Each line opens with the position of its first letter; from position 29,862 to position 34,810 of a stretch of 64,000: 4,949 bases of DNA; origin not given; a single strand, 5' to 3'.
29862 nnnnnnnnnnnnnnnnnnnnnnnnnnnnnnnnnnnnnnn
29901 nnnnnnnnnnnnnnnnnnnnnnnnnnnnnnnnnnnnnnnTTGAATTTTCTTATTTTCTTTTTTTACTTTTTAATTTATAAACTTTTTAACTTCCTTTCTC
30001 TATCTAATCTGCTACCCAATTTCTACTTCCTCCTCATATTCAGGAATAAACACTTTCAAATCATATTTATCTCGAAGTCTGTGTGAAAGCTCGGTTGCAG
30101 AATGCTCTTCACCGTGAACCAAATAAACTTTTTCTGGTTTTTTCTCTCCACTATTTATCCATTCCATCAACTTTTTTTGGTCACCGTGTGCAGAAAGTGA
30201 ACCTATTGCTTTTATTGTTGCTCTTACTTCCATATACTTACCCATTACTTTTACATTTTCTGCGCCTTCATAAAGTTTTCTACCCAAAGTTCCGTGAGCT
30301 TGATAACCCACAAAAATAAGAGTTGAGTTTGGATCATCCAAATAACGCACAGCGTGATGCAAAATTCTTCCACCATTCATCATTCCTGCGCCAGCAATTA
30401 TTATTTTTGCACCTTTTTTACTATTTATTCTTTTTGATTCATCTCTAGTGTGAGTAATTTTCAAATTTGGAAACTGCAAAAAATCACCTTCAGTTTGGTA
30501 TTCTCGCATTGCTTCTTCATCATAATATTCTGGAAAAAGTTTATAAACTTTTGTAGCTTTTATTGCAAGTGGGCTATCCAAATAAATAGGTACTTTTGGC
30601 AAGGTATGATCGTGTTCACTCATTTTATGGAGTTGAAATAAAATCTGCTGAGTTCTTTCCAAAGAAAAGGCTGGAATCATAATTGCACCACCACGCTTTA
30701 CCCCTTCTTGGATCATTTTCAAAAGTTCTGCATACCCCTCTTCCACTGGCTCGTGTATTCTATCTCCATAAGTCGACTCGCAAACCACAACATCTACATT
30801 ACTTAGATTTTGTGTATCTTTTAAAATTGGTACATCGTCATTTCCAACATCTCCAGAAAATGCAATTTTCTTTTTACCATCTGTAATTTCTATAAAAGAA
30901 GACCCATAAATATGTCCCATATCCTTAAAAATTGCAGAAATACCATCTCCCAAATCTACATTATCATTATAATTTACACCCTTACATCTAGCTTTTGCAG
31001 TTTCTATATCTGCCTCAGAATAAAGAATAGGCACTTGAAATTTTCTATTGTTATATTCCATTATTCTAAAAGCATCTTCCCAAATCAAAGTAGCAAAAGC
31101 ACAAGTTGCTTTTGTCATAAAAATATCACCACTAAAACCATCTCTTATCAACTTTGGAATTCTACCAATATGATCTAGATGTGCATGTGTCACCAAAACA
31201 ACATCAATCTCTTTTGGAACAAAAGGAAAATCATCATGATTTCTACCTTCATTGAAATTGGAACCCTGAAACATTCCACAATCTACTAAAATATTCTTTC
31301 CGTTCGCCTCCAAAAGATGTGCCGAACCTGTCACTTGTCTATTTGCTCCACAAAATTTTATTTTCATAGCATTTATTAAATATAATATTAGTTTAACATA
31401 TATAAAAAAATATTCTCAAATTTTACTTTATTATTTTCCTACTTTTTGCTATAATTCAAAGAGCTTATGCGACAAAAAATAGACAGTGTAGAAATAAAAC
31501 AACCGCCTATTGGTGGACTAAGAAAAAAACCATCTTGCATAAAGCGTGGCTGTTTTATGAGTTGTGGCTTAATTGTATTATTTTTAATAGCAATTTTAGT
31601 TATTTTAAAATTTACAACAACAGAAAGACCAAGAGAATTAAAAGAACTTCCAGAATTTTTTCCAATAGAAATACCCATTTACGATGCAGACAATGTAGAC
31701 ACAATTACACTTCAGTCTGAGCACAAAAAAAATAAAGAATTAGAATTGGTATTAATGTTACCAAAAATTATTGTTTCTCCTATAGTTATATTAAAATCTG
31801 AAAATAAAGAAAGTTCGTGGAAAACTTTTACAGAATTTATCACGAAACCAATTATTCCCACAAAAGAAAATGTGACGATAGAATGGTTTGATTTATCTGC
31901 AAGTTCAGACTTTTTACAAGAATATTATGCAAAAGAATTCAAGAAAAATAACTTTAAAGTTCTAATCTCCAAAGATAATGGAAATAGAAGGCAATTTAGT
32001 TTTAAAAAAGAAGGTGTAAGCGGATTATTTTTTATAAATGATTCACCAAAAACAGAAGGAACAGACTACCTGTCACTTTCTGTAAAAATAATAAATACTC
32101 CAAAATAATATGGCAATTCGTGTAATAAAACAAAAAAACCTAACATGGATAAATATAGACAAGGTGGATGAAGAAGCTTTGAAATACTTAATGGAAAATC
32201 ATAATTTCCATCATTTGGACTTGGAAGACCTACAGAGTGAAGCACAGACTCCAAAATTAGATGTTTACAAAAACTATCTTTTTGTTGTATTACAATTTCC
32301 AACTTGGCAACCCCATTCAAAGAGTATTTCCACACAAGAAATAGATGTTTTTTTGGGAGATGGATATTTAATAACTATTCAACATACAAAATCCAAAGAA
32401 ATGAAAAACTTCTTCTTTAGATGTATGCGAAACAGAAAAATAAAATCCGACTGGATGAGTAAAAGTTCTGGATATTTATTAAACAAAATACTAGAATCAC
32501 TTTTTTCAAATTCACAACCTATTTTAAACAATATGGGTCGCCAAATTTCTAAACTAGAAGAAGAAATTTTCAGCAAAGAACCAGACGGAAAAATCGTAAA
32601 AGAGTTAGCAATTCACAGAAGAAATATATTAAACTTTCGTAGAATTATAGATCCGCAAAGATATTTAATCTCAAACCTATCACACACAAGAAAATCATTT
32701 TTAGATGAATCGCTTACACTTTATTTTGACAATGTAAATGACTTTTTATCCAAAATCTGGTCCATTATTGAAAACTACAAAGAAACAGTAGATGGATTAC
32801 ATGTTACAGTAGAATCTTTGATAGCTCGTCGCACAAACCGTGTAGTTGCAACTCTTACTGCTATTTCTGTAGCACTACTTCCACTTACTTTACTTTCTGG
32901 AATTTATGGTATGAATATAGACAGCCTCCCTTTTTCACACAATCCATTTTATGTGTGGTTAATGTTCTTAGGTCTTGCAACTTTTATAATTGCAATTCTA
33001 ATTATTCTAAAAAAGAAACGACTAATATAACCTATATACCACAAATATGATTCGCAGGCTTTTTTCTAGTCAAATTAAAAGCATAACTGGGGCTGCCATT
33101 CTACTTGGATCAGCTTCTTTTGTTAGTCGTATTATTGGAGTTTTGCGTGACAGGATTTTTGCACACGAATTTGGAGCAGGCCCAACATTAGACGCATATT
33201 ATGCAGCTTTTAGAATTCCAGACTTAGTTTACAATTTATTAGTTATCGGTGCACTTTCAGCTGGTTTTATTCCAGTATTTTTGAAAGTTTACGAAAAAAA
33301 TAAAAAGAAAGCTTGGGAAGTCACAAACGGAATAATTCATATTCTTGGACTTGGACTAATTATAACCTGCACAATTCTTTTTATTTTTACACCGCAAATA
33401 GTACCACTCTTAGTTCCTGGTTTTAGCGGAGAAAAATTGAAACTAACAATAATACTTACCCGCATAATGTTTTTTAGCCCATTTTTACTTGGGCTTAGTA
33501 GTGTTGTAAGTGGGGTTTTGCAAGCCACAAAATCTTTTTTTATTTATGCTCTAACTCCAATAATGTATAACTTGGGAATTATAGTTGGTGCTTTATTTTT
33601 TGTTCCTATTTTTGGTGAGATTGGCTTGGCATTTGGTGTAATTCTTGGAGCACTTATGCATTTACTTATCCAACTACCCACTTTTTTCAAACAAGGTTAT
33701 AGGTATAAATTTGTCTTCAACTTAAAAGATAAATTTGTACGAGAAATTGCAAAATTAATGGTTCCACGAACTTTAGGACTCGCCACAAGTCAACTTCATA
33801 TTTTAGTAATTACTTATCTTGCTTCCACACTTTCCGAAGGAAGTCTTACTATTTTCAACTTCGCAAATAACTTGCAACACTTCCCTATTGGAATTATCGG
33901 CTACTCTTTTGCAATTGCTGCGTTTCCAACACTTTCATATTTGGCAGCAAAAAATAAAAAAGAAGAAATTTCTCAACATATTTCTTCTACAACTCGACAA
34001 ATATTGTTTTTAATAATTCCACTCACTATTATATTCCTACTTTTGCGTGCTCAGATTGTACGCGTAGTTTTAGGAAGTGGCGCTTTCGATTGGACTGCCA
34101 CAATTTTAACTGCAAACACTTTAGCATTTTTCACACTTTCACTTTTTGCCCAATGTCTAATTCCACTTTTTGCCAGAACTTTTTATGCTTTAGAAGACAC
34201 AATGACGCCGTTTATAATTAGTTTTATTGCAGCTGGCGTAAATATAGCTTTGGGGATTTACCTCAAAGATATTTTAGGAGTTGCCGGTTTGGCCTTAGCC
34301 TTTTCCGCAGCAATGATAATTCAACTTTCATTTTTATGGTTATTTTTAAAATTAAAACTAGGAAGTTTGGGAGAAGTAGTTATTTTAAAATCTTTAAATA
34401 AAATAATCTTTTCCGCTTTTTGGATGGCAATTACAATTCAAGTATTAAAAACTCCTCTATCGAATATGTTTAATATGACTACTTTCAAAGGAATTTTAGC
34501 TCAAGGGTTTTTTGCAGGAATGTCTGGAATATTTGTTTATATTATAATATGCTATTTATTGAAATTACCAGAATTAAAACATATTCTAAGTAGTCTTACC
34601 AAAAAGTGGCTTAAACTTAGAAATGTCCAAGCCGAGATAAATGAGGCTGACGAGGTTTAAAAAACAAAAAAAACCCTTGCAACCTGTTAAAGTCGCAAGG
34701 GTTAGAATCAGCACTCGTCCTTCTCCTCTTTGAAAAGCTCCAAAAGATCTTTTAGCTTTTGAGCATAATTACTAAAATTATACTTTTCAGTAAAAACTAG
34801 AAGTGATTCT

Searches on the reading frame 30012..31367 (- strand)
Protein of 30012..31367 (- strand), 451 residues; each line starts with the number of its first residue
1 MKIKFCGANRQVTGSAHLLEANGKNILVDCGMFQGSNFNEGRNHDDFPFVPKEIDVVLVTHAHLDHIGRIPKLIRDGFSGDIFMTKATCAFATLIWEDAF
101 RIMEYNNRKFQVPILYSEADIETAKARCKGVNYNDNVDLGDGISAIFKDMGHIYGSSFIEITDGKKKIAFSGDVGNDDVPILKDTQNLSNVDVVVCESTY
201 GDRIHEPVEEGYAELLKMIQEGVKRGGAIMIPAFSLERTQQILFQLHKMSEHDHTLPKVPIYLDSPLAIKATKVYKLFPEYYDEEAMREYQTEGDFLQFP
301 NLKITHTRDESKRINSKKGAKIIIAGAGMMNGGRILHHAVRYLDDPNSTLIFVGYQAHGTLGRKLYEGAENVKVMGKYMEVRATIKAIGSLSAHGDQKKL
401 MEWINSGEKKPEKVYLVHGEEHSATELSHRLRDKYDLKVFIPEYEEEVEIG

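Call 54: search_protein_families(library=pfam, proteins=[window:30012-31367:-], max_evalue=0.0001)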
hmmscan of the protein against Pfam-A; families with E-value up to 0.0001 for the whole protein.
window:30012-31367:- (451 aa): 6 families
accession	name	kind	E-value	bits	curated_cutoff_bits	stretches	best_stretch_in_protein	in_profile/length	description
PF10996.14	Beta-Casp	-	2.6e-39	134.9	27.7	1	239-365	1-120/120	Beta-Casp domain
PF07521.17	RMMBL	-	6.4e-15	55.3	21.6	1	379-442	2-63/63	Zn-dependent metallo-hydrolase RNA specificity domain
PF00753.33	Lactamase_B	-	9e-12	45.8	22.7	1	13-75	5-65/196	Metallo-beta-lactamase superfamily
PF12706.13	Lactamase_B_2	-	5.1e-09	36.5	27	1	25-208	2-180/200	Beta-lactamase superfamily domain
PF16661.11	Lactamase_B_6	-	1.5e-08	34.7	27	1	18-174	1-162/193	Metallo-beta-lactamase superfamily domain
PF13483.12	Lactamase_B_3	-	5.8e-06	26.8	24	1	14-195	7-130/160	Beta-lactamase superfamily domain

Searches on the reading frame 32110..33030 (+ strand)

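Call 55: search_protein_families(library=pfam, proteins=[window:32110-33030:+], max_evalue=0.0001)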
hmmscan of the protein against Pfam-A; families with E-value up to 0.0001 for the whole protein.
window:32110-33030:+ (306 aa): 1 family
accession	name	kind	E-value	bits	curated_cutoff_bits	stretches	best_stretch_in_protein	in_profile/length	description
PF01544.23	CorA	-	8e-56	189.9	27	1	9-302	2-292/292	CorA-like Mg2+ transporter protein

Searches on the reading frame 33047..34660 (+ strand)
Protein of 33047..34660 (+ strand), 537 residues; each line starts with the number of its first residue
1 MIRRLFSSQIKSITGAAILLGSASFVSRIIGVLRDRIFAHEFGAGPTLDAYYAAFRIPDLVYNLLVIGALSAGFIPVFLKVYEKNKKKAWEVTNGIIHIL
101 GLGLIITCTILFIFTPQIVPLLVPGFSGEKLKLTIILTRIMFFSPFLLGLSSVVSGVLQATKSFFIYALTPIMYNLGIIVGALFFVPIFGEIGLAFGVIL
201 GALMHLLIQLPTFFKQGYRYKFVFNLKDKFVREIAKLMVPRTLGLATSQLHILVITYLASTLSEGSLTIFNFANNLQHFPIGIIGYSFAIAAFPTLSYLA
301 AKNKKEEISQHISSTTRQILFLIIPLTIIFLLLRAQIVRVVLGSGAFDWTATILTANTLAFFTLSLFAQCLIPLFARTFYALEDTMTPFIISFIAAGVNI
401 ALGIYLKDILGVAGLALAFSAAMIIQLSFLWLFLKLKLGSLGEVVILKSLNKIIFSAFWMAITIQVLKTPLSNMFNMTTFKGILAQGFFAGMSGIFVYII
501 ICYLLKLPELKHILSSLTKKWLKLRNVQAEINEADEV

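Call 55: search_protein_families(library=pfam, proteins=[window:33047-34660:+], max_evalue=0.0001)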
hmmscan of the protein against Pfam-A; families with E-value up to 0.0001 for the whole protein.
window:33047-34660:+ (537 aa): 3 families
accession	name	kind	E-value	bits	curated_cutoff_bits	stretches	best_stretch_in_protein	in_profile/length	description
PF03023.19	MurJ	-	9.3e-96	321.6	27.4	1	39-474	2-439/451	Lipid II flippase MurJ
PF01554.23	MatE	-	1.9e-09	37.9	24.9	1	247-403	8-159/161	MatE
PF01943.22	Polysacc_synt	-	9.2e-08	32.3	28.2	1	84-297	66-271/274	Polysaccharide biosynthesis protein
